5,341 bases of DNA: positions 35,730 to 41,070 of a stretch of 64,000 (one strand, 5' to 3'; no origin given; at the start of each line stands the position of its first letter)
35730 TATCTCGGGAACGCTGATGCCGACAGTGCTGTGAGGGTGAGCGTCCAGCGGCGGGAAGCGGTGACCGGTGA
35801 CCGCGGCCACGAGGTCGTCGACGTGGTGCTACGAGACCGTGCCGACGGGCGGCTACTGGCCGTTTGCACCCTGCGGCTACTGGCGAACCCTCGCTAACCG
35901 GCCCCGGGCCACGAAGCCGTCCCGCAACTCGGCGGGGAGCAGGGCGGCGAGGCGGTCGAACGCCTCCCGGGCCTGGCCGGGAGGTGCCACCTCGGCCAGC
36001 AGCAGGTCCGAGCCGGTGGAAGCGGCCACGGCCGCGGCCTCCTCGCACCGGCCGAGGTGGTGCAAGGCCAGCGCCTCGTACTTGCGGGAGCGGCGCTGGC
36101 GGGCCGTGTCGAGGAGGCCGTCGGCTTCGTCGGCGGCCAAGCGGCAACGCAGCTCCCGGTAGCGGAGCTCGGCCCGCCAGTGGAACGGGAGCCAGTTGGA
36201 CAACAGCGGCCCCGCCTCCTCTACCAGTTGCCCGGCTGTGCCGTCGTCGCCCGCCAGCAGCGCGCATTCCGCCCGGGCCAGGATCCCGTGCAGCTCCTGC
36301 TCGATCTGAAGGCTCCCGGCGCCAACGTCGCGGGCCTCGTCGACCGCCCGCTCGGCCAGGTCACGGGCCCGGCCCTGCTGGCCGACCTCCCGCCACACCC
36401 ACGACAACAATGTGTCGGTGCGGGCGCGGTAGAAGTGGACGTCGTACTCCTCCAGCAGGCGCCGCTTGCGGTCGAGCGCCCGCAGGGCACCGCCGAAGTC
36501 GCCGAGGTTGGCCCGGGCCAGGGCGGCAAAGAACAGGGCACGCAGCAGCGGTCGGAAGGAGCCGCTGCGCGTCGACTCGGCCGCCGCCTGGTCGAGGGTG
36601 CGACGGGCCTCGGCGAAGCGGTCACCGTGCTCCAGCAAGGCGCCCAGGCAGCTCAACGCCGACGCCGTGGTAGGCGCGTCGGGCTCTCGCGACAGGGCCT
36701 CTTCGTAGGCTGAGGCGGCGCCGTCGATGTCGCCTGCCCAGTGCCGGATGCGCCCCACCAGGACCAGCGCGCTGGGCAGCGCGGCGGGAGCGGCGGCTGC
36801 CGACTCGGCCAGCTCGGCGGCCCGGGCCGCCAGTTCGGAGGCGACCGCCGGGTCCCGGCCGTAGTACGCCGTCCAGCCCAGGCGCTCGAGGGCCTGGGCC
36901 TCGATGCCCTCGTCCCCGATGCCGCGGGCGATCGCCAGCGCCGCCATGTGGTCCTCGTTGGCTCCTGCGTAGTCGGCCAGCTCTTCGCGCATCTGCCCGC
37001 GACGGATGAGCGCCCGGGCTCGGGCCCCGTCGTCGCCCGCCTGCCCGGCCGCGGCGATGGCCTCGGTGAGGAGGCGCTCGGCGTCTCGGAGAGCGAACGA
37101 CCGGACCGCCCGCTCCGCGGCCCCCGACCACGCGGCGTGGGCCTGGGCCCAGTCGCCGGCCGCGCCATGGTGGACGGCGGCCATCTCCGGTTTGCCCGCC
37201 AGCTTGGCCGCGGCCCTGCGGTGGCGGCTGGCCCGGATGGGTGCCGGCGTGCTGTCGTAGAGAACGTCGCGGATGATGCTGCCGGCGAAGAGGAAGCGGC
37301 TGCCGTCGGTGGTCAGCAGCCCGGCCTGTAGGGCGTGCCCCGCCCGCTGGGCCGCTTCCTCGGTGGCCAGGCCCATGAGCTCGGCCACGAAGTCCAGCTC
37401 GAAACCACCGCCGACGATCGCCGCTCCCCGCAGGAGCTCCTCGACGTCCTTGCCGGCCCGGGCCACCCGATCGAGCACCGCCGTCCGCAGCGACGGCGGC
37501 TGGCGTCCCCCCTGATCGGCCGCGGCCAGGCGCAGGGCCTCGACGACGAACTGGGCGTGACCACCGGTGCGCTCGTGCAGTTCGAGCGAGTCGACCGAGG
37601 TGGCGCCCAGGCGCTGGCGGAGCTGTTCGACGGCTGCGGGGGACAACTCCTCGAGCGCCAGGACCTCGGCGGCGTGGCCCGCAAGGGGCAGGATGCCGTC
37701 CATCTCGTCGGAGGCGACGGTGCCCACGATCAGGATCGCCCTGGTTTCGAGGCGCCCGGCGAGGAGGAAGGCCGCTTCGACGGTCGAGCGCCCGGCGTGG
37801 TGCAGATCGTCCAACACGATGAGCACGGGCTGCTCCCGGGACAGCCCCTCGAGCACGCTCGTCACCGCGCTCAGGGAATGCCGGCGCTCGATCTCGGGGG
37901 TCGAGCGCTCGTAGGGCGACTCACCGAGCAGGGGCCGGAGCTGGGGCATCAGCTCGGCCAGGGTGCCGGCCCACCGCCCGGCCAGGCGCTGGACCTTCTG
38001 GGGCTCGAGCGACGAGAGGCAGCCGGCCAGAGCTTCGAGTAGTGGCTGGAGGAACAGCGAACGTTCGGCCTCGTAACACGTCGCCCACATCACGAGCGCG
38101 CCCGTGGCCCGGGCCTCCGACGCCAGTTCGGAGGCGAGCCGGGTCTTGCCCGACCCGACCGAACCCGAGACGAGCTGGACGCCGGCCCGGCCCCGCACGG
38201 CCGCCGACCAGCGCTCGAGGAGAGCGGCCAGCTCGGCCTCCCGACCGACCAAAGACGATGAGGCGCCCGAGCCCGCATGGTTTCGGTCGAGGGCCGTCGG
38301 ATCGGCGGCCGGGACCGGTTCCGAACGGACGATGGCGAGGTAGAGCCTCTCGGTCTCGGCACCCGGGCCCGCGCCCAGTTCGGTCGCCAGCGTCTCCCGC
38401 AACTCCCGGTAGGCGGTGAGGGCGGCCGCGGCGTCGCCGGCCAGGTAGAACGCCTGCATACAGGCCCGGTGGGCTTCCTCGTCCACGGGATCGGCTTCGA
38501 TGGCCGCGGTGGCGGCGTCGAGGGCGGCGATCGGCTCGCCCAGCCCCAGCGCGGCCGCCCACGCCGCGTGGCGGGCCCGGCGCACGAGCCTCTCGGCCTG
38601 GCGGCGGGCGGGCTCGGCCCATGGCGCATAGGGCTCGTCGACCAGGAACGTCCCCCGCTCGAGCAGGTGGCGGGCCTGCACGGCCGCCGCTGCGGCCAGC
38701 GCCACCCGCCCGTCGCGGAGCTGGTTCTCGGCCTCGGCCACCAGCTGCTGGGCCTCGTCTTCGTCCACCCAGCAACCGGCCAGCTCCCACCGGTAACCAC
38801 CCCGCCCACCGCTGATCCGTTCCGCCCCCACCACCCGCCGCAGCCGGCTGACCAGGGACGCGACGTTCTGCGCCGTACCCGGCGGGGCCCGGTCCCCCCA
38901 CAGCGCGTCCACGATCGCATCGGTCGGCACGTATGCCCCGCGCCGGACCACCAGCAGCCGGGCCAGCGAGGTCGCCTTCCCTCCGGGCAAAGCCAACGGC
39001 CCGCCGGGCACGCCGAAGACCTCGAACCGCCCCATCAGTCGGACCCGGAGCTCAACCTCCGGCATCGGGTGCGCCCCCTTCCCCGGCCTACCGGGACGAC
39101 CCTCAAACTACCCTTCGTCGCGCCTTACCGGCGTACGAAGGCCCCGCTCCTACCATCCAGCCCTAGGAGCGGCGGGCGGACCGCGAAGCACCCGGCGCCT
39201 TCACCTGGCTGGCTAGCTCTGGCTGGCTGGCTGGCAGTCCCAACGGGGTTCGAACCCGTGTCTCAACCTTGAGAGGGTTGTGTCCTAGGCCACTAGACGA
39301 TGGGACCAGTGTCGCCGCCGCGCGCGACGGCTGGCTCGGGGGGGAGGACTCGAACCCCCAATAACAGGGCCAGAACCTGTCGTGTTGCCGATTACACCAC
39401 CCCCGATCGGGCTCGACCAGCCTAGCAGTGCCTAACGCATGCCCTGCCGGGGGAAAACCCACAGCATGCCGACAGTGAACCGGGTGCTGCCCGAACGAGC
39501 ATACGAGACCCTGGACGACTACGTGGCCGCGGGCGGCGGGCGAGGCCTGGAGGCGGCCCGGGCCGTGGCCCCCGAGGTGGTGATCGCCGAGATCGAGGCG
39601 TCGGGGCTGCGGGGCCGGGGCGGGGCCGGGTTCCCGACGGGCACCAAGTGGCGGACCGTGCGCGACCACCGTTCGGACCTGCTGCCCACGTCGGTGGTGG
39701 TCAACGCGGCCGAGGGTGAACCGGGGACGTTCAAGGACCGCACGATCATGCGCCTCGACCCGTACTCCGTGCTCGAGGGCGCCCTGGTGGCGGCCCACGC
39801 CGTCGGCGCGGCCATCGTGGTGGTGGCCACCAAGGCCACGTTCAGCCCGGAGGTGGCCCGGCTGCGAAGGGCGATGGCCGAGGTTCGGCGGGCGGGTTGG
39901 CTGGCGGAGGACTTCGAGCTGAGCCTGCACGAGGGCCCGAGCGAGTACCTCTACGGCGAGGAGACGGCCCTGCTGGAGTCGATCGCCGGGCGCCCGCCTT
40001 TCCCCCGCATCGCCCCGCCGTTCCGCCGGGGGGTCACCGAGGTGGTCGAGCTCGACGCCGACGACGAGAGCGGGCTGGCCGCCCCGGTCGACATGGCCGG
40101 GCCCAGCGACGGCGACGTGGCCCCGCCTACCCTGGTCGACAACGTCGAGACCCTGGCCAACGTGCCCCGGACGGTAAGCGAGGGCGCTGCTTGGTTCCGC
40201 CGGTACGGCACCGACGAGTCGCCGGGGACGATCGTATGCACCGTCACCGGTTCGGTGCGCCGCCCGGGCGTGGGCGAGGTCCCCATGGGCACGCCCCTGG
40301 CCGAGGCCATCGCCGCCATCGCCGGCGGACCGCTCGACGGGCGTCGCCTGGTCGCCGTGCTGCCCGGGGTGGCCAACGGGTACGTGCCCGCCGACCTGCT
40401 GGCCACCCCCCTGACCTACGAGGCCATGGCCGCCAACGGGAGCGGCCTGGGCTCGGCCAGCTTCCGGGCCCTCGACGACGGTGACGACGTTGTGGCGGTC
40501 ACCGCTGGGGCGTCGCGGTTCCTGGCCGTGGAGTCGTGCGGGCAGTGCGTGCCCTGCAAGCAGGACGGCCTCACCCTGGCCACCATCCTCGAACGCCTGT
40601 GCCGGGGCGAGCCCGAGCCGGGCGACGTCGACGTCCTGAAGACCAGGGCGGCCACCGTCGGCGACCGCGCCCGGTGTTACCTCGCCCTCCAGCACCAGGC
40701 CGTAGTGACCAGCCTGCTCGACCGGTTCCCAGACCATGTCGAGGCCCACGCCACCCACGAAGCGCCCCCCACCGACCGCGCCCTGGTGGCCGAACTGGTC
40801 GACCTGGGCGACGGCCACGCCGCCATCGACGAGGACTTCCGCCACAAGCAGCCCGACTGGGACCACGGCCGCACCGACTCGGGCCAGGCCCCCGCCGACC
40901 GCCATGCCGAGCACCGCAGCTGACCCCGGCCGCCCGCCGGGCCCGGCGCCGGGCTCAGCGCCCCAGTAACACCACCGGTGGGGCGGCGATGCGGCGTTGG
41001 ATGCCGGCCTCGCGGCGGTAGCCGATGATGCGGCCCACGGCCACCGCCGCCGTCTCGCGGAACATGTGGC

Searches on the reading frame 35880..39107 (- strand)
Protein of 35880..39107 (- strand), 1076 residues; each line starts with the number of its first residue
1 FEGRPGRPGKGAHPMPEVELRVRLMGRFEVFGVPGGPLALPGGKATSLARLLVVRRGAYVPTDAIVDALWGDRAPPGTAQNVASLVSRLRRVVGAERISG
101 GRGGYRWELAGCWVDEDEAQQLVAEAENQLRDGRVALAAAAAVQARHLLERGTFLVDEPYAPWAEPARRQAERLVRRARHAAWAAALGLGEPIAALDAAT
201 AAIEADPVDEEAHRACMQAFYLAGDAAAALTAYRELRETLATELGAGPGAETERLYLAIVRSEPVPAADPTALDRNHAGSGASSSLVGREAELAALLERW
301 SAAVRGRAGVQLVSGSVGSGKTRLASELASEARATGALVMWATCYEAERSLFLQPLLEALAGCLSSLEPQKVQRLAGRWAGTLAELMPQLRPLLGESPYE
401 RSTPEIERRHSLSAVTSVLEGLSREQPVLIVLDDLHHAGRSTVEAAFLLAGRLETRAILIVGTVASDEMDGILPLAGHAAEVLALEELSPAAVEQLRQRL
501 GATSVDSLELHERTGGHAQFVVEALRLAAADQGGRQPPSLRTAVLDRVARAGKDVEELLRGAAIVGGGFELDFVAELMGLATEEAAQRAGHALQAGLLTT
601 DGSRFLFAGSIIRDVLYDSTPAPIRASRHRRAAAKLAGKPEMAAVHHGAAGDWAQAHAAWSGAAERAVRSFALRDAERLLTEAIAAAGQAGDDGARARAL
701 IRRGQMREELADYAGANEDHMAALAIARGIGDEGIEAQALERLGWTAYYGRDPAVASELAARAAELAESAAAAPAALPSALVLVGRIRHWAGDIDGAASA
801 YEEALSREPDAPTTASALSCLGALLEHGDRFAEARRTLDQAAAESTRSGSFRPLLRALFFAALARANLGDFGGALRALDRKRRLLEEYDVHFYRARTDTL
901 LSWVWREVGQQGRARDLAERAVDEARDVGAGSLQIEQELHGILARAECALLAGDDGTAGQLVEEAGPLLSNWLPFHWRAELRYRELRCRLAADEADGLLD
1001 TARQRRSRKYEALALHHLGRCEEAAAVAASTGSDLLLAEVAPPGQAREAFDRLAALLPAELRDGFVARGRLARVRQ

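Call 15: search_protein_families(library=pfam, proteins=[window:35880-39107:-], max_evalue=0.001)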
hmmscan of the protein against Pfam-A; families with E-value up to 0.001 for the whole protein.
window:35880-39107:- (1076 aa): 8 families
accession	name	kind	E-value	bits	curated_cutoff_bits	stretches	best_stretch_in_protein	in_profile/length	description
PF03704.23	BTAD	-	1.3e-21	77.9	22.1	1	114-259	1-145/146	Bacterial transcriptional activator domain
PF13191.12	AAA_16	-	1.5e-21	78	32.6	1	286-461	2-167/167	AAA ATPase domain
PF13401.12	AAA_22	-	4.2e-05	24.3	27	1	307-444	4-102/130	AAA domain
PF00486.34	Trans_reg_C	-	5.1e-05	23.7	26.2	1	44-95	9-59/77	Transcriptional regulatory protein, C terminal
PF13424.12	TPR_12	-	0.0001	22.9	30.1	1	779-842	4-72/77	Tetratricopeptide repeat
PF10923.14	BrxC_BrxD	-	0.00013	21.5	22.2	1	282-344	23-85/414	BREX system ATP-binding protein BrxC/D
PF01637.24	ATPase_2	-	0.00068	19.9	33.2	0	287-449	2-132/225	ATPase domain predominantly from Archaea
PF14559.12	TPR_19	-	0.00075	20.2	25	1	791-845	4-55/68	Tetratricopeptide repeat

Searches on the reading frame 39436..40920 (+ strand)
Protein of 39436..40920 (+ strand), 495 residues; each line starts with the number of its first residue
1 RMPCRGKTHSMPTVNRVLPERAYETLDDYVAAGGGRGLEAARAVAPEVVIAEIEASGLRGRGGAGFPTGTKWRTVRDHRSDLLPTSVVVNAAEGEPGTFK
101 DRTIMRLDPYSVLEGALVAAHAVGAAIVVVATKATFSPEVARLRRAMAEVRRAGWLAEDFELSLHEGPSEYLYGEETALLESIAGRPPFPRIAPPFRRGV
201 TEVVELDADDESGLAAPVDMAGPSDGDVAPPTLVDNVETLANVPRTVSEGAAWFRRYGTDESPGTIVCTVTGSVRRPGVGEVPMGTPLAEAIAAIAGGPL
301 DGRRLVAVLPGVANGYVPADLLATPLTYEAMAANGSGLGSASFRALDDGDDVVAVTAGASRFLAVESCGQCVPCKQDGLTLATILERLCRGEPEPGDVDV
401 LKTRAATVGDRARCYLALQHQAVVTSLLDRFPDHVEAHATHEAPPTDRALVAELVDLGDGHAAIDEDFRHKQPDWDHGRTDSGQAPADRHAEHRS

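Call 15: search_protein_families(library=pfam, proteins=[window:39436-40920:+], max_evalue=0.001)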
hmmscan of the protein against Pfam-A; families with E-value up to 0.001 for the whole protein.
window:39436-40920:+ (495 aa): 4 families
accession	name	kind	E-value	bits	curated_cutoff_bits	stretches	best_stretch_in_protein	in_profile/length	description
PF01512.22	Complex1_51K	-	4.7e-38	130.9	31.2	1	53-245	1-150/150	Nuo51 FMN-binding domain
PF10589.14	NADH_4Fe-4S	-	6.4e-17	61.6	23.5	1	356-438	3-85/85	NADH-ubiquinone oxidoreductase-F iron-sulfur binding region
PF10531.15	SLBB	-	4e-08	33.4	27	1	269-303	3-37/55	SLBB domain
PF22461.2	SLBB_2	-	0.00031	21.2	27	1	269-311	4-47/79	SLBB domain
